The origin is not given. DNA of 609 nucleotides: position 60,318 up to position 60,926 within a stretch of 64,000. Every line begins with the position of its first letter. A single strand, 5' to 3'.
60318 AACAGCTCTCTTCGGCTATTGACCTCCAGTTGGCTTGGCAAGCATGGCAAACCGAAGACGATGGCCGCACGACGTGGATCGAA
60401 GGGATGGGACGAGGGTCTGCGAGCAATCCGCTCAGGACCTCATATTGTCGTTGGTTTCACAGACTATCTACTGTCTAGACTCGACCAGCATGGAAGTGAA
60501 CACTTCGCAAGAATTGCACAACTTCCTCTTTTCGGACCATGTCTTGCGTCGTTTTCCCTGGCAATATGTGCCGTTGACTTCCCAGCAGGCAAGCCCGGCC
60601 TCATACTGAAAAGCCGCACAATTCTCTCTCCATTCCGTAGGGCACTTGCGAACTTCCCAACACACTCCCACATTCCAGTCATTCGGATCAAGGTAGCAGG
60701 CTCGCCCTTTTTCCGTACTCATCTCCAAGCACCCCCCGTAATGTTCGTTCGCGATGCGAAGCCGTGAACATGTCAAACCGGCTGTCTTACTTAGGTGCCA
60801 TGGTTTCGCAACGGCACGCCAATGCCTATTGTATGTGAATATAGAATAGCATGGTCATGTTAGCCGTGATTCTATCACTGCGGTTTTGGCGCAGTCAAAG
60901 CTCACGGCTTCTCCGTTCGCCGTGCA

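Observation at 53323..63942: BamB/BamC/BamE/BamF-like gene set (tungsten AOR, Fe-S protein, Sec-HdrA, Sec-MvhD) with an OYE-type reductase and a MarR regulator, but no BamD or BamGHI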

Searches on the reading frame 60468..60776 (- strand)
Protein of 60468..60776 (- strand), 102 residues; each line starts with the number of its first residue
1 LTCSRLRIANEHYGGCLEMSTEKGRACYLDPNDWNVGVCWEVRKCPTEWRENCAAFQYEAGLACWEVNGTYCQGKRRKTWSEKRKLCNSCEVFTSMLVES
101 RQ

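Call 7: search_protein_families(library=pfam, proteins=[window:60468-60776:-])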
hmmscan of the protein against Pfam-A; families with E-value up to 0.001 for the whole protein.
window:60468-60776:- (102 aa): 0 families

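Call 8: search_protein_families(library=ncbifam, proteins=[window:60468-60776:-])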
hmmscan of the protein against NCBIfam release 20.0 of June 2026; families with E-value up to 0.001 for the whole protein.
window:60468-60776:- (102 aa): 1 family
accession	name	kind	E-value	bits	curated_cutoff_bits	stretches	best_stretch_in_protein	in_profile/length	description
NF045718.1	two_CW_domain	domain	4.6e-10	39.7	35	1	39-96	3-77/80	two-CW domain-containing protein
